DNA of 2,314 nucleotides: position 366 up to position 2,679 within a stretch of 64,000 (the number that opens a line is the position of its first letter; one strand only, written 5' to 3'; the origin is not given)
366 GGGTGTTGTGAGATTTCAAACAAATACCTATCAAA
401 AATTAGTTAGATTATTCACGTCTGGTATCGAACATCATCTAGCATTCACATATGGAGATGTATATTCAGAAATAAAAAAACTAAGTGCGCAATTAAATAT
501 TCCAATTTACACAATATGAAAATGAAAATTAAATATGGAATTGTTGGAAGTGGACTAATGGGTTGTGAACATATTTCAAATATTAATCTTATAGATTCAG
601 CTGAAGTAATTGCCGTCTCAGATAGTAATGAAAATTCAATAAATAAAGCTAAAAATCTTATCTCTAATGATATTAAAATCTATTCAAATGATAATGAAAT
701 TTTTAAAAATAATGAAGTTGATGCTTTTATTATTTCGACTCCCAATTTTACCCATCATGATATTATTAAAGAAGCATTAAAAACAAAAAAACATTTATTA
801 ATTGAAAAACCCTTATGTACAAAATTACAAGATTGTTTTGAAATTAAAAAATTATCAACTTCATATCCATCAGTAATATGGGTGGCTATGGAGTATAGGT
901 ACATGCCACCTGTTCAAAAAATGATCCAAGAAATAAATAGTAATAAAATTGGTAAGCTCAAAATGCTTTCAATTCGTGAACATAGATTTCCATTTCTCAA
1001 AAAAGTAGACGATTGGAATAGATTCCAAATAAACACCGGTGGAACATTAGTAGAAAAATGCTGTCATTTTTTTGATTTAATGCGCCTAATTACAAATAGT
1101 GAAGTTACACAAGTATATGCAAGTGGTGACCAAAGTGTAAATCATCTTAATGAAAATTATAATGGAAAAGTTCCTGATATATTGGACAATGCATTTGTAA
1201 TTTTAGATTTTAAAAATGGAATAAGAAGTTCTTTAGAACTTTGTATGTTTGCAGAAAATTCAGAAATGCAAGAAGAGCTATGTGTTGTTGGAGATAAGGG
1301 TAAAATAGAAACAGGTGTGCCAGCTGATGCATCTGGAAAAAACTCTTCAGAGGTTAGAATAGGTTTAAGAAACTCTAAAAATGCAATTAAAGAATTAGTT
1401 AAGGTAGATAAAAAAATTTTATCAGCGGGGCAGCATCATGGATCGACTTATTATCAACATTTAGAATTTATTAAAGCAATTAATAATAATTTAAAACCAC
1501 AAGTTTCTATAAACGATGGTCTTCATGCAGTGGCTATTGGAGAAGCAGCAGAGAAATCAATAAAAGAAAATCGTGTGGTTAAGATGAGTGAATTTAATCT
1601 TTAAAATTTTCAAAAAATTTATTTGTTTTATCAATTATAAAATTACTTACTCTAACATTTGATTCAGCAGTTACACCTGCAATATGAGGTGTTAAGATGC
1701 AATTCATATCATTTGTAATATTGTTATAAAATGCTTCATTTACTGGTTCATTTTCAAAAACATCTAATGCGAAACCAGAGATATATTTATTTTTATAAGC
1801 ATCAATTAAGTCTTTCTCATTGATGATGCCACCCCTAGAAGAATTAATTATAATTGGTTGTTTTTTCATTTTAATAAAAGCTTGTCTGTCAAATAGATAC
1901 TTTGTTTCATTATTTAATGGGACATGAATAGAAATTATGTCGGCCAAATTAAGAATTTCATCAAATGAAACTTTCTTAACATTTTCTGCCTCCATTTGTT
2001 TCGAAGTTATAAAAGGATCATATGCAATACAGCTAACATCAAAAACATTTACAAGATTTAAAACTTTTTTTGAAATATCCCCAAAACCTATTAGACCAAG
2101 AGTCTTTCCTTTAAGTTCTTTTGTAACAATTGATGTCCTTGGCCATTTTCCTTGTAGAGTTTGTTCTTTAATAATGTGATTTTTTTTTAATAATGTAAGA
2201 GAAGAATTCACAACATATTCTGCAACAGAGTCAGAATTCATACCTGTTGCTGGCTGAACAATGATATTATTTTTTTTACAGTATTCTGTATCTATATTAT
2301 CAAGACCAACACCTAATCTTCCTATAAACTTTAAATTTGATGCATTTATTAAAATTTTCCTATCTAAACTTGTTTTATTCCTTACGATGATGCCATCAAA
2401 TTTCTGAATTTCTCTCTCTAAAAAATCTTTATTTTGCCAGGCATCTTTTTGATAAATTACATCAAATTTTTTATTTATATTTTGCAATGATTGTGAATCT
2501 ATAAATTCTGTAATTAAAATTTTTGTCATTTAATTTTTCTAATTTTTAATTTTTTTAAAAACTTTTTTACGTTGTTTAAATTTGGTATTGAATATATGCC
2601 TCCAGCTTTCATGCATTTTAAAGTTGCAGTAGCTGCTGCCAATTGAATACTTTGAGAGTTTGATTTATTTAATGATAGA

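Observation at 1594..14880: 13-gene operon coupling a Dpp/Opp-type importer and sugar-type enzymes to a split sulfopyruvate-decarboxylase-like pair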

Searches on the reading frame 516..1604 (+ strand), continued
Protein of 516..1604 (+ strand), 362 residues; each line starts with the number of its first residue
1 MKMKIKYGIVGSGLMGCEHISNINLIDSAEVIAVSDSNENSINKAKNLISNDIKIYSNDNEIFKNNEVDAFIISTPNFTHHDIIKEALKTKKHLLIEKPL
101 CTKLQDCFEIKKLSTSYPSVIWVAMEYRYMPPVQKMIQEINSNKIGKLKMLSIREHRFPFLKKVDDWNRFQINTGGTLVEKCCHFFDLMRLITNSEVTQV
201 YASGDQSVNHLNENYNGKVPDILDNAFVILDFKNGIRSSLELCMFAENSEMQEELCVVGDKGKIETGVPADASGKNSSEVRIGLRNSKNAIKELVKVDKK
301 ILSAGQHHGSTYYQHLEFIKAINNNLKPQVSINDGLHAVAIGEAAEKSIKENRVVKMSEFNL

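Call 64: search_protein_families(library=pfam, proteins=[L061:11685-12467:-, L061:12766-14079:+, L061:14081-15013:+, L061:15010-16014:+, L061:17075-17839:+, L061:17912-19417:+, L061:19442-20929:+, L077:9516-10796:+, L077:11265-12320:+, L077:13282-14250:+], max_evalue=0.00001)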
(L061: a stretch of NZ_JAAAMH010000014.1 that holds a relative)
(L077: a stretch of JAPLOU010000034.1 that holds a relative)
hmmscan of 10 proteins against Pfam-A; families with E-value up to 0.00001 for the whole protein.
L061:11685-12467:- (260 aa): 2 families
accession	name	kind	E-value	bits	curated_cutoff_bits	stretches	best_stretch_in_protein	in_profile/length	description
PF07702.18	UTRA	-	4.1e-31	108.1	23.8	1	119-253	6-140/141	UTRA domain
PF00392.27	GntR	-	6.4e-18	64.6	27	1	31-94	1-64/64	Bacterial regulatory proteins, gntR family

L061:12766-14079:+ (437 aa): 2 families
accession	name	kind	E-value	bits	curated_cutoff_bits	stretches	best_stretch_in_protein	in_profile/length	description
PF20629.2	GD_AH_C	-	7.9e-81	271.4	26.8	1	190-434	1-240/242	D-galactarate/Altronate dehydratase, C-terminal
PF04295.18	GD_AH_second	-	9.7e-34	116.8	27.3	1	56-180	1-135/136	D-galactarate dehydratase/Altronate hydrolase, second domain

L061:14081-15013:+ (310 aa): 2 families
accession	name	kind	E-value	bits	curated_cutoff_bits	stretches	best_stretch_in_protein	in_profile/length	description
PF02826.25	2-Hacid_dh_C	-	1.2e-57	194.6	25.1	1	109-284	3-178/178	D-isomer specific 2-hydroxyacid dehydrogenase, NAD binding domain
PF00389.36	2-Hacid_dh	-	7.7e-23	81.1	24.6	1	11-308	8-126/134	D-isomer specific 2-hydroxyacid dehydrogenase, catalytic domain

L061:15010-16014:+ (334 aa): 1 family
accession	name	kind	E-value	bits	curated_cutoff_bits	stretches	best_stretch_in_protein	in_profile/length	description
PF02615.19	Ldh_2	-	7.2e-95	318.3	38.8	1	9-328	4-332/333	Malate/L-lactate dehydrogenase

L061:17075-17839:+ (254 aa): 2 families
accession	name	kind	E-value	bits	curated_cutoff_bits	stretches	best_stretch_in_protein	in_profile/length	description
PF00455.28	DeoRC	-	3.4e-52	177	31.8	1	75-232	3-160/160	DeoR C terminal sensor domain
PF08220.18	HTH_DeoR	-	3.3e-17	62.4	21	1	6-59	1-54/57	DeoR-like helix-turn-helix domain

L061:17912-19417:+ (501 aa): 2 families
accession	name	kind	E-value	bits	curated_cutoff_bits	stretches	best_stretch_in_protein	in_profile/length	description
PF01266.30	DAO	-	2.1e-67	228.6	27.9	1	8-363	1-353/353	FAD dependent oxidoreductase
PF16901.10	DAO_C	-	5.8e-14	52.5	31.4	1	385-484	3-102/126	C-terminal domain of alpha-glycerophosphate oxidase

L061:19442-20929:+ (495 aa): 2 families
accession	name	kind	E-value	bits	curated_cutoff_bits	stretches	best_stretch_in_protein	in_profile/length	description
PF00370.27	FGGY_N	-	3.7e-76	256.4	28.8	1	5-250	2-245/245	FGGY family of carbohydrate kinases, N-terminal domain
PF02782.22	FGGY_C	-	1.8e-39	136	27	1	261-448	3-195/198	FGGY family of carbohydrate kinases, C-terminal domain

L077:9516-10796:+ (426 aa): 2 families
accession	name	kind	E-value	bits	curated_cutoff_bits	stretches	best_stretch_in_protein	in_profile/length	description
PF20629.2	GD_AH_C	-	1.2e-79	267.5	26.8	1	181-423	3-240/242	D-galactarate/Altronate dehydratase, C-terminal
PF04295.18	GD_AH_second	-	2.5e-31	109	27.3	1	45-169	1-135/136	D-galactarate dehydratase/Altronate hydrolase, second domain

L077:11265-12320:+ (351 aa): 1 family
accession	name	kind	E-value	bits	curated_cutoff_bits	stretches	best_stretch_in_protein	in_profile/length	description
PF03601.19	Cons_hypoth698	-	3e-62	210.7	24.5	1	17-329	1-301/304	Conserved hypothetical protein 698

L077:13282-14250:+ (322 aa): 1 family
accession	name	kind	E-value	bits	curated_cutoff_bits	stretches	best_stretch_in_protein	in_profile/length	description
PF02615.19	Ldh_2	-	2.6e-94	316.5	38.8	1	11-320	8-325/333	Malate/L-lactate dehydrogenase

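Call 74: find_homologous_proteins(query=L012:6000-7019:+, max_evalue=1e-40)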
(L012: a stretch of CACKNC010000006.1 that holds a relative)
Query L012:6000-7019:+ (339 aa): 2645 proteins with E <= 1e-40 among 4764 candidates; the best 120 are listed.
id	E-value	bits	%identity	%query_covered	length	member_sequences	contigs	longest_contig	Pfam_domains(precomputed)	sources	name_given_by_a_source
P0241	1.7e-204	696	93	100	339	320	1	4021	PF09863.16,PF01791.16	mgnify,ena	mgnify:FL=1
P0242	2.5e-201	686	91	100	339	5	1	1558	PF09863.16,PF01791.16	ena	-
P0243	3.8e-199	679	90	100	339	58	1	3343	PF09863.16,PF01791.16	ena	-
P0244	1.5e-196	670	89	100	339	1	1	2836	PF09863.16,PF01791.16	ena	-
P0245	4.7e-191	652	85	100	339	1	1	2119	PF09863.16,PF01791.16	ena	-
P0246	6.9e-189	645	85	100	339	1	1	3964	PF09863.16,PF01791.16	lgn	-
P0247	1.3e-188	644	85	100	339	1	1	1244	PF09863.16,PF01791.16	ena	-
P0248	2.0e-188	643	86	100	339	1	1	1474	PF09863.16,PF01791.16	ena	-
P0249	2.3e-188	643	85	100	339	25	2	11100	PF09863.16,PF01791.16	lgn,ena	-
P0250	2.4e-188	643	85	100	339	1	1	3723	PF09863.16,PF01791.16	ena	-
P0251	1.1e-186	638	84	100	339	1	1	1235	PF09863.16,PF01791.16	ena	-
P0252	1.8e-186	637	84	100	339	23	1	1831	PF09863.16,PF01791.16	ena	-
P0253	3.4e-186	636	84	100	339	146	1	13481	PF09863.16,PF01791.16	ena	-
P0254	3.4e-186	636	84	100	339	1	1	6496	PF09863.16,PF01791.16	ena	-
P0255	4.0e-186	636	84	100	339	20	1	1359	PF09863.16,PF01791.16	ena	-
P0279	9.5e-180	615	82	100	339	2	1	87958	PF09863.16,PF01791.16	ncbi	-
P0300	1.6e-177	608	80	100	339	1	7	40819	PF09863.16,PF01791.16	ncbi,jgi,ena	-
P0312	7.1e-177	605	79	100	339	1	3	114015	PF09863.16,PF01791.16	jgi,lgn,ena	-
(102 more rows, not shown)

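Call 75: find_encoding_contigs(protein=P0279, flank=10000, max_places=2)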
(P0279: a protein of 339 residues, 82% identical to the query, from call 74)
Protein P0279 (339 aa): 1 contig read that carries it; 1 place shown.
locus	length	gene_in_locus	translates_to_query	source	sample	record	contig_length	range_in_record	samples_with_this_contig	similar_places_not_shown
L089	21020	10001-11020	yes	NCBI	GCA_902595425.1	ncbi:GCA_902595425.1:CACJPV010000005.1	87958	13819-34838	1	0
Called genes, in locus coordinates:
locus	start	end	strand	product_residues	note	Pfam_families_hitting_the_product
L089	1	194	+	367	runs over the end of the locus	PF01408:GFO_IDH_MocA, PF02894:GFO_IDH_MocA_C, PF22725:GFO_IDH_MocA_C3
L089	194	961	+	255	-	PF01261:AP_endonuc_2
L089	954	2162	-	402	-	-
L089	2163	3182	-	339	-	PF01408:GFO_IDH_MocA, PF02894:GFO_IDH_MocA_C, PF22725:GFO_IDH_MocA_C3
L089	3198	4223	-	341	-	PF01408:GFO_IDH_MocA, PF02894:GFO_IDH_MocA_C, PF22725:GFO_IDH_MocA_C3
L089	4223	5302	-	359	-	PF03215:Rad17 (weak), PF00005:ABC_tran, PF13304:AAA_21 (faint), PF17912:OB_MalK (weak), PF08402:TOBE_2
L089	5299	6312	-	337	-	PF00389:2-Hacid_dh, PF02826:2-Hacid_dh_C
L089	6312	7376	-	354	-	PF00528:BPD_transp_1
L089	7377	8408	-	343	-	PF00528:BPD_transp_1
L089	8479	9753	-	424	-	PF01547:SBP_bac_1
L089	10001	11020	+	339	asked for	PF09863:DUF2090 (weak), PF01791:DeoC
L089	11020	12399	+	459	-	PF02952:Fucose_iso_C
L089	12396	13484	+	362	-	PF01408:GFO_IDH_MocA, PF22725:GFO_IDH_MocA_C3, PF02894:GFO_IDH_MocA_C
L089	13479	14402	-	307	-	PF00389:2-Hacid_dh, PF02826:2-Hacid_dh_C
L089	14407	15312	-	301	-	PF00294:PfkB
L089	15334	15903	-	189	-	PF02775:TPP_enzyme_C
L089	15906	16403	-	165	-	PF02776:TPP_enzyme_N (weak)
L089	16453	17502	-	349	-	PF01263:Aldose_epim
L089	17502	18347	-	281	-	PF00892:EamA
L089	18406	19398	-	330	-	PF00005:ABC_tran, PF08352:oligo_HPY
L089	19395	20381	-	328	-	PF00005:ABC_tran, PF02463:SMC_N (weak), PF13304:AAA_21, PF08352:oligo_HPY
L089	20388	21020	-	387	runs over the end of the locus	PF12911:OppC_N, PF00528:BPD_transp_1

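Call 76: find_encoding_contigs(protein=P0312, flank=10000, max_places=2)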
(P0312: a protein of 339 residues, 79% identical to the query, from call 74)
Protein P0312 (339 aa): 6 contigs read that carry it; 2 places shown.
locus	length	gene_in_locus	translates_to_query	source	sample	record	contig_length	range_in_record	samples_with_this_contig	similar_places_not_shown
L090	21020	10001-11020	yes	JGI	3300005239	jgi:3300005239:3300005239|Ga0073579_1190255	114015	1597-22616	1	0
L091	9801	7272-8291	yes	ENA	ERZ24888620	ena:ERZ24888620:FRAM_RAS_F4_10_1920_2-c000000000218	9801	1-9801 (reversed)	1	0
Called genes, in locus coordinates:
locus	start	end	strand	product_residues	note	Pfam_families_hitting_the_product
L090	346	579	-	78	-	-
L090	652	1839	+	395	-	PF03786:UxuA, PF01261:AP_endonuc_2 (weak)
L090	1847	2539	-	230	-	PF08125:Mannitol_dh_C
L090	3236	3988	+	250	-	PF00106:adh_short, PF13460:NAD_binding_10 (weak), PF13561:adh_short_C2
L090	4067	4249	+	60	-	-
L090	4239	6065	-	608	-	-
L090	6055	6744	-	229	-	PF03781:FGE-sulfatase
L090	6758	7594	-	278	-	PF00528:BPD_transp_1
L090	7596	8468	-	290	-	PF00528:BPD_transp_1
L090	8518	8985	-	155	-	-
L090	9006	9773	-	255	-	PF01547:SBP_bac_1, PF13416:SBP_bac_8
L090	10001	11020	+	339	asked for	PF09863:DUF2090 (weak), PF01791:DeoC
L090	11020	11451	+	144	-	-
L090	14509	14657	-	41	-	-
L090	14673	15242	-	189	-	PF02775:TPP_enzyme_C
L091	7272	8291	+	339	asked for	PF09863:DUF2090 (weak), PF01791:DeoC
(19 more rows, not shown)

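Call 77: find_encoding_contigs(protein=P0300, flank=10000, max_places=3)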
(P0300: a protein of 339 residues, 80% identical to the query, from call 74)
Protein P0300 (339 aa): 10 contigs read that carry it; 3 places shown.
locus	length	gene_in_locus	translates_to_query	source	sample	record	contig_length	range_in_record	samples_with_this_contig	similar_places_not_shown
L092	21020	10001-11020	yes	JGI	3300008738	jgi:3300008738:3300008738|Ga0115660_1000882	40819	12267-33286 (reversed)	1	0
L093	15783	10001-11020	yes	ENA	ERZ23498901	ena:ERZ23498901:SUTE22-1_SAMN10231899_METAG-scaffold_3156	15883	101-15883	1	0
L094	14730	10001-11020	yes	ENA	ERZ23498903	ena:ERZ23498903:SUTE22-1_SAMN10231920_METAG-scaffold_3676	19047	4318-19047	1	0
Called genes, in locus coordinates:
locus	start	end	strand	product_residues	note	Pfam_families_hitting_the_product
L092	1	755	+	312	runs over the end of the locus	PF00491:Arginase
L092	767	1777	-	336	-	PF00248:Aldo_ket_red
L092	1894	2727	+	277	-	PF05721:PhyH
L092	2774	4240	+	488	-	PF00884:Sulfatase, PF16347:SGSH_C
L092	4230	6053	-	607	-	-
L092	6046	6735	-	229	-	PF03781:FGE-sulfatase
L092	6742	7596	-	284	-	PF00528:BPD_transp_1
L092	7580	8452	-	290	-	PF00528:BPD_transp_1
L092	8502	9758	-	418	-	PF01547:SBP_bac_1, PF13416:SBP_bac_8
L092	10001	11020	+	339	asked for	PF09863:DUF2090 (weak), PF01791:DeoC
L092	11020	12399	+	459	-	PF02952:Fucose_iso_C (weak)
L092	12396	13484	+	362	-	PF01408:GFO_IDH_MocA, PF22725:GFO_IDH_MocA_C3, PF02894:GFO_IDH_MocA_C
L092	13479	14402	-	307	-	PF00389:2-Hacid_dh, PF02826:2-Hacid_dh_C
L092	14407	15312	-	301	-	PF00294:PfkB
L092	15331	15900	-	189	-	PF02775:TPP_enzyme_C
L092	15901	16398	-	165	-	-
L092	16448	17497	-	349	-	PF01263:Aldose_epim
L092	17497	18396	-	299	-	PF00892:EamA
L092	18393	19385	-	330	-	PF00005:ABC_tran, PF08352:oligo_HPY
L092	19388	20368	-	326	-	PF00005:ABC_tran, PF02463:SMC_N (weak), PF13304:AAA_21, PF08352:oligo_HPY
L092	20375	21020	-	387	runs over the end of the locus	PF12911:OppC_N, PF00528:BPD_transp_1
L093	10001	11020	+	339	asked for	PF09863:DUF2090 (weak), PF01791:DeoC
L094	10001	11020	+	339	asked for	PF09863:DUF2090 (weak), PF01791:DeoC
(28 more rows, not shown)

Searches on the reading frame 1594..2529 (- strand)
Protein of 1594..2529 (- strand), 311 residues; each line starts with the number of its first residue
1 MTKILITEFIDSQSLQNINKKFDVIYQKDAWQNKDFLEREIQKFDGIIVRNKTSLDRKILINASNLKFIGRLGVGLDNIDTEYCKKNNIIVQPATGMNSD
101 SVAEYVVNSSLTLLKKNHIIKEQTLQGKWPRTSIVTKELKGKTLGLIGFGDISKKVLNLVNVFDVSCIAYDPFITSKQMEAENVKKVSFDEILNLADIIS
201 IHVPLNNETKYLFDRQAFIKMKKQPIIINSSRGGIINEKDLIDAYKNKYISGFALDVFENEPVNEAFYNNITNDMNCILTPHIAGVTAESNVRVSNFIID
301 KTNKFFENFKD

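Call 3: search_protein_families(library=pfam, proteins=[window:1594-2529:-])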
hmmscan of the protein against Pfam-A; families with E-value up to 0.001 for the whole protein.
window:1594-2529:- (311 aa): 2 families
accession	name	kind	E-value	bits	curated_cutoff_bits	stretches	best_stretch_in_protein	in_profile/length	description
PF02826.25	2-Hacid_dh_C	-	7.4e-50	169.2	25.1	1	111-284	5-178/178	D-isomer specific 2-hydroxyacid dehydrogenase, NAD binding domain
PF00389.36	2-Hacid_dh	-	1e-22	80.7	24.6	1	4-308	1-126/134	D-isomer specific 2-hydroxyacid dehydrogenase, catalytic domain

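Call 5: search_protein_families(library=ncbifam, proteins=[window:1594-2529:-], max_evalue=0.00001)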
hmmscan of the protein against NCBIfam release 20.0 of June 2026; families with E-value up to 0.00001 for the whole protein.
window:1594-2529:- (311 aa): 21 families
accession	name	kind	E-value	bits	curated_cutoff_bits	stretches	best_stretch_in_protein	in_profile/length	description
TIGR01327.1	PGDH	equivalog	7.8e-77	259.2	454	1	3-303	1-298/525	phosphoglycerate dehydrogenase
NF008759.0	PRK11790.1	equivalog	8.8e-58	195.9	404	1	2-308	12-319/410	phosphoglycerate dehydrogenase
NF006263.0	PRK08410.1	equivalog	1.2e-54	185.8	389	1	28-308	28-309/311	D-2-hydroxyacid dehydrogenase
NF009714.1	PRK13243.1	equivalog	3.6e-49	167.9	455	1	3-299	4-306/332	glyoxylate reductase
NF001309.0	PRK00257.1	equivalog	4.2e-46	157.6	434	1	30-307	24-279/379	4-phosphoerythronate dehydrogenase PdxB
NF005069.0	PRK06487.1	equivalog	1.8e-45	155.4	448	1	17-308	23-313/320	2-hydroxyacid dehydrogenase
NF005750.0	PRK07574.1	equivalog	4.9e-43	147.6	329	1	16-308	65-359/386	NAD-dependent formate dehydrogenase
NF006374.0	PRK08605.1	subfamily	2.7e-38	131.9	356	1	39-303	41-316/332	D-lactate dehydrogenase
NF000492.1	vanH_gen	exception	1.2e-37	129.7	540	1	44-292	43-282/312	D-lactate dehydrogenase VanH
NF005387.0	PRK06932.1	equivalog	7.9e-37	126.9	492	1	43-309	43-309/314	2-hydroxyacid dehydrogenase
NF009127.0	PRK12480.1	equivalog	6e-32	110.9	579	1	40-273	42-274/330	D-lactate dehydrogenase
NF011938.0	PRK15409.1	equivalog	1.2e-30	106.6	492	1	12-300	13-303/324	glyoxylate/hydroxypyruvate reductase GhrB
NF041369.1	Dhydh_Halo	equivalog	1.3e-30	106.7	400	1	67-304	57-293/305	D-2-hydroxyacid dehydrogenase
NF000371.1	vanH_Agroup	exception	2.9e-30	105.6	700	1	49-273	53-270/322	VanH-A/VanH-Pt family D-lactate dehydrogenase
NF000112.1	vanH-Amyco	exception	2.3e-29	102.8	625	1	49-273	77-294/348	VanH-AOV family D-lactate dehydrogenase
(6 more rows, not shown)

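Call 51: search_solved_structures(query=window:1594-2529:-, max_evalue=1e-25)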
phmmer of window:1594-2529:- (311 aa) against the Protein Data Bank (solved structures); distinct sequences matched with E-value up to 1e-25: 52.
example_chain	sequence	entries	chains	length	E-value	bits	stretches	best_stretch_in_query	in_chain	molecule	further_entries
1wwk_A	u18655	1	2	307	2.3e-50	174.9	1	3-305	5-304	phosphoglycerate dehydrogenase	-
9whb_A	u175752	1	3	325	4e-45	157.7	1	27-300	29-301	3-phosphoglycerate dehydrogenase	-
2ekl_A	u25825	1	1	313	6.2e-44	153.8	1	3-297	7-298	D-3-phosphoglycerate dehydrogenase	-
8wpo_A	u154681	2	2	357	5.8e-42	147.3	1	37-293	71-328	McyI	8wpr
8wph_A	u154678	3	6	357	5.8e-42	147.3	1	37-293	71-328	McyI-NAD | McyI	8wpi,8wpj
8wpq_A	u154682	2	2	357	7.9e-42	146.9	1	37-293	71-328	McyI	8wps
3ddn_A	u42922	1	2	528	1.4e-41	146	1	33-298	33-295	D-3-phosphoglycerate dehydrogenase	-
1ygy_A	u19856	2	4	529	1.4e-41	146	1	33-298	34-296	D-3-phosphoglycerate dehydrogenase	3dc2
7ewh_A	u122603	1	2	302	9.1e-41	143.4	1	26-295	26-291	D-3-phosphoglycerate dehydrogenase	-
6plf_A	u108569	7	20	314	9.8e-41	143.3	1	26-295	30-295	D-3-phosphoglycerate dehydrogenase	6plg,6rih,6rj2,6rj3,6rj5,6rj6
7dkm_A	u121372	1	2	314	9.8e-41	143.3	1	26-295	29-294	D-3-phosphoglycerate dehydrogenase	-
5n6c_A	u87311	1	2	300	1.1e-40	143.1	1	27-295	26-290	D-3-phosphoglycerate dehydrogenase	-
6cwa_A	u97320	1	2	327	1.1e-40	143.1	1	26-295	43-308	D-3-phosphoglycerate dehydrogenase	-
7cvp_A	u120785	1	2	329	1.2e-40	143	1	26-295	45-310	D-3-phosphoglycerate dehydrogenase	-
2g76_A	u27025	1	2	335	1.2e-40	143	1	26-295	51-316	D-3-phosphoglycerate dehydrogenase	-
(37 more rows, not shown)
